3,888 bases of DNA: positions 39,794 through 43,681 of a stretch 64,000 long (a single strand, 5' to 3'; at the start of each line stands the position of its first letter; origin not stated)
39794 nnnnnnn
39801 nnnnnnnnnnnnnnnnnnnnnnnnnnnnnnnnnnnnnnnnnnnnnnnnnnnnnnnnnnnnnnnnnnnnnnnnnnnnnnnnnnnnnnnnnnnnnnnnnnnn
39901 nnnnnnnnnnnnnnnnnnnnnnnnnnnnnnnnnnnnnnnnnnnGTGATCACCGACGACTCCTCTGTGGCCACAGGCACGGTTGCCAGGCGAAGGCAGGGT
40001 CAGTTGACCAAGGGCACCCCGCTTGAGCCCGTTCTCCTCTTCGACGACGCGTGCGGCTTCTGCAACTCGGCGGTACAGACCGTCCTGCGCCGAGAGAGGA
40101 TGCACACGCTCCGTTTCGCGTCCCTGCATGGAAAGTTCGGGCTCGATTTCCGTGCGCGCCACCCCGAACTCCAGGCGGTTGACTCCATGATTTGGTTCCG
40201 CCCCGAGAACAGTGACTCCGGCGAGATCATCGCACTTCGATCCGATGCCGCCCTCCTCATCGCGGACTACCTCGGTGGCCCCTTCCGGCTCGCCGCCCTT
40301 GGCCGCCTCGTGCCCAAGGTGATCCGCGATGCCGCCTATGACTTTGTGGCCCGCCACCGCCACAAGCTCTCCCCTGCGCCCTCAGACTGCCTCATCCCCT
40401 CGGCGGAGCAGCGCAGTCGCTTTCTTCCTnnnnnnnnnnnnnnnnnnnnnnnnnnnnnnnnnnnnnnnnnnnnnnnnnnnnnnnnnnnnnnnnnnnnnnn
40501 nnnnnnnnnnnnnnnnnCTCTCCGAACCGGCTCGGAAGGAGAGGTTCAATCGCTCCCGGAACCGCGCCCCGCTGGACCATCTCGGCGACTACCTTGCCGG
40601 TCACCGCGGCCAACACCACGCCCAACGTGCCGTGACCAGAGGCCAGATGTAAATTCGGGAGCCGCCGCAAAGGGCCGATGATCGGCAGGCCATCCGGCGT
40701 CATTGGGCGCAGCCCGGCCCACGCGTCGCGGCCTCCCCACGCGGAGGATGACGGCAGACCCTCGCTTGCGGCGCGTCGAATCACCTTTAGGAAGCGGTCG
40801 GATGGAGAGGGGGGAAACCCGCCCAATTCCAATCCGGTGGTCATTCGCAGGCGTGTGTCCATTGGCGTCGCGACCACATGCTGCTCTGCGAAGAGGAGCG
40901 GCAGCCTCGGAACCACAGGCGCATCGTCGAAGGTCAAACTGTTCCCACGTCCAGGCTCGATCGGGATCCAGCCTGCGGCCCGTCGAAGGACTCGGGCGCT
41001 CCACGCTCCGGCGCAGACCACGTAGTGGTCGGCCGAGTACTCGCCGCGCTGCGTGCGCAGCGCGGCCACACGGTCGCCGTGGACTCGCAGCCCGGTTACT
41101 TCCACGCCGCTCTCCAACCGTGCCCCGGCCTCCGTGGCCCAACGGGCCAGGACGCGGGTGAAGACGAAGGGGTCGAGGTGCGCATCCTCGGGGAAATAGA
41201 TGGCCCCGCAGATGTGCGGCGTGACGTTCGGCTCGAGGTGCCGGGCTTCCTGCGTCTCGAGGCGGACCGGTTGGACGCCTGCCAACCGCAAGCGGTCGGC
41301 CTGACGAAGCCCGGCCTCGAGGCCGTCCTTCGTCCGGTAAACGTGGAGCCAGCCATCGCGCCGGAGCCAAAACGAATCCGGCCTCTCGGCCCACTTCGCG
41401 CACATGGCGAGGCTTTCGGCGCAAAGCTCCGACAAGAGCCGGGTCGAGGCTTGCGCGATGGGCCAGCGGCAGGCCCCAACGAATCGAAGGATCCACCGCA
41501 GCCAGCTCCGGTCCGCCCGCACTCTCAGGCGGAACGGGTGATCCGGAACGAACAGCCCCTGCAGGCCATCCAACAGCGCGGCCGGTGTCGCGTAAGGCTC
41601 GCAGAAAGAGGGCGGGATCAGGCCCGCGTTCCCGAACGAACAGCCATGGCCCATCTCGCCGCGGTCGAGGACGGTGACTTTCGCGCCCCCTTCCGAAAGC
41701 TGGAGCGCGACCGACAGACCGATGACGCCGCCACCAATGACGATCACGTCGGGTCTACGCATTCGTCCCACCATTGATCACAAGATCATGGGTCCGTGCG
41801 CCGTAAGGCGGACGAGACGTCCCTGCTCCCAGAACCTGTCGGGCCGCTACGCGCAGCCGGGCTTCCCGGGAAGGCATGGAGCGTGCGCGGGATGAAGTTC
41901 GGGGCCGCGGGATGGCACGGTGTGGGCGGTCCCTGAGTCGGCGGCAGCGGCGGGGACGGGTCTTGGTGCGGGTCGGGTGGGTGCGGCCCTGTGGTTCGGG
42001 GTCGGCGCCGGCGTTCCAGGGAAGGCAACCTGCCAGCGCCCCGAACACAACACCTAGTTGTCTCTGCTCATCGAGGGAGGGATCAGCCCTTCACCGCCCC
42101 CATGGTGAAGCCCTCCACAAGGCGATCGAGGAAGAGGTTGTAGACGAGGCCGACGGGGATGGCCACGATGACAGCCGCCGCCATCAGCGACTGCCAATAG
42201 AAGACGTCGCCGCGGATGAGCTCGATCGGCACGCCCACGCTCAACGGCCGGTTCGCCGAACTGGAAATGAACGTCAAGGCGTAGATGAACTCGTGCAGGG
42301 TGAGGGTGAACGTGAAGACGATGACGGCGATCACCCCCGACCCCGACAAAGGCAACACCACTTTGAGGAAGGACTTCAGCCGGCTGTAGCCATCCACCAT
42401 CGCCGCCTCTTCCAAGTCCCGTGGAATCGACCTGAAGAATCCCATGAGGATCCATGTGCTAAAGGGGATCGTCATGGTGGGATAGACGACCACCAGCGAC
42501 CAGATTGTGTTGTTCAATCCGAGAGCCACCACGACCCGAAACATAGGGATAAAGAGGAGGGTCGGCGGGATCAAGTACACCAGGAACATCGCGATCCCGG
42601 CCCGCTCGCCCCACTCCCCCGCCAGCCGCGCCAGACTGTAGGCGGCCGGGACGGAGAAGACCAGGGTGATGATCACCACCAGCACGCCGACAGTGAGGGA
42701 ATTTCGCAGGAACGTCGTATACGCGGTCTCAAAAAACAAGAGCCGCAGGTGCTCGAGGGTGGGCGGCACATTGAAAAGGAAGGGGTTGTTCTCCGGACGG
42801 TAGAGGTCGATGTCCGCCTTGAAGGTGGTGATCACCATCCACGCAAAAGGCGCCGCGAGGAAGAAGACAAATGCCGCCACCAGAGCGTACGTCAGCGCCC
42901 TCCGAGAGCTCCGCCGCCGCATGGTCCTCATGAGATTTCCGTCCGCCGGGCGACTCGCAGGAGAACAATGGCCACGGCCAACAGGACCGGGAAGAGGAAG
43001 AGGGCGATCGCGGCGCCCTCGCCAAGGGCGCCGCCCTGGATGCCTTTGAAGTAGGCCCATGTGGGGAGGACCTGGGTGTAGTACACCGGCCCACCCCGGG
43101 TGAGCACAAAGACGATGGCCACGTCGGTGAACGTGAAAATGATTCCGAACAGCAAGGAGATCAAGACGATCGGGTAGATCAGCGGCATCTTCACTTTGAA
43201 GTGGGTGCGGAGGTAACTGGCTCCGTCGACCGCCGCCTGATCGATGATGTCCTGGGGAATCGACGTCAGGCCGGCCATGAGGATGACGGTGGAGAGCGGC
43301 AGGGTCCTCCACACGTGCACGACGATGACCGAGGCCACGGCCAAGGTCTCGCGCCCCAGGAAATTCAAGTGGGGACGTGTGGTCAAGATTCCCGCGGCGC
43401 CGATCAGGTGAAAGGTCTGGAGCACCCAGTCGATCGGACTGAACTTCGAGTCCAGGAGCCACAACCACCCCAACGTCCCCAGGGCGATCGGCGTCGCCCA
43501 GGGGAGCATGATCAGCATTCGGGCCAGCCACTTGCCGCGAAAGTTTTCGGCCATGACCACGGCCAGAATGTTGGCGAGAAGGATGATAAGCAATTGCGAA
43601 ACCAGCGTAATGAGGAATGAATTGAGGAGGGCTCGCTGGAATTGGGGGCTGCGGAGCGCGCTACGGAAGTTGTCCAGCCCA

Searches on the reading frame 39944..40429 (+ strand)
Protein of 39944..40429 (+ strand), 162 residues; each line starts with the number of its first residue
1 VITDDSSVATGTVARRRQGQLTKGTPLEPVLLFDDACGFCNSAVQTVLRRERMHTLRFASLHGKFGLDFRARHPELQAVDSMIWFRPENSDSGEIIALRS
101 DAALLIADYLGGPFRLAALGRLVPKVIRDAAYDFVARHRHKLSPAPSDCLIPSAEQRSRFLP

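Call 10: search_protein_families(library=pfam, proteins=[window:39944-40429:+], max_evalue=0.001)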
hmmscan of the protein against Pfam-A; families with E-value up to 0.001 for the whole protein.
window:39944-40429:+ (162 aa): 1 family
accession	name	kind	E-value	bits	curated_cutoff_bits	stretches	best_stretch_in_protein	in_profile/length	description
PF04134.17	DCC1-like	-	1.4e-17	65.4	27.8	1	31-143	1-111/113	DCC1-like thiol-disulfide oxidoreductase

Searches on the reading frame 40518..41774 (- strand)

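Call 47: search_protein_families(library=pfam, proteins=[window:40518-41774:-], max_evalue=0.001)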
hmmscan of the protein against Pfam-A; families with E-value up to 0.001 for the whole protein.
window:40518-41774:- (419 aa): 8 families
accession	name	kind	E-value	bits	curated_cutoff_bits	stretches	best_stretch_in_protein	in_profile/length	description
PF01266.30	DAO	-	2.7e-70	238.1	27.9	1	9-399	1-353/353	FAD dependent oxidoreductase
PF01494.25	FAD_binding_3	-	3.8e-07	30.1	22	0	9-39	3-33/349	FAD binding domain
PF07992.20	Pyr_redox_2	-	4.8e-07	29.9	26.1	1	9-39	144-174/291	Pyridine nucleotide-disulphide oxidoreductase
PF03486.20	HI0933_like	-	3.6e-06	27.1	50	0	9-40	2-33/244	HI0933-like protein Rossmann domain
PF00890.30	FAD_binding_2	-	1.3e-05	25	20.4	1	9-46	1-38/414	FAD binding domain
PF00070.33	Pyr_redox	-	7.3e-05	23.7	22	1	10-40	2-32/82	Pyridine nucleotide-disulphide oxidoreductase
PF12831.13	FAD_oxidored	-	8.4e-05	22.5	27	0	9-40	1-32/416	FAD dependent oxidoreductase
PF13738.12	Pyr_redox_3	-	0.00039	20.2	30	0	11-43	1-34/305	Pyridine nucleotide-disulphide oxidoreductase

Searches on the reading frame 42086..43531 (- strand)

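Call 47: search_protein_families(library=pfam, proteins=[window:42086-43531:-], max_evalue=0.001)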
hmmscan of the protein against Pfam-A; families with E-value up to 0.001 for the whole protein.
window:42086-43531:- (482 aa): 1 family
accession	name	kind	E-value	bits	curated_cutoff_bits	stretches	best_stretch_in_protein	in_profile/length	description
PF00528.27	BPD_transp_1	-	1.4e-13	51.4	26.4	1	277-472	13-179/184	Binding-protein-dependent transport system inner membrane component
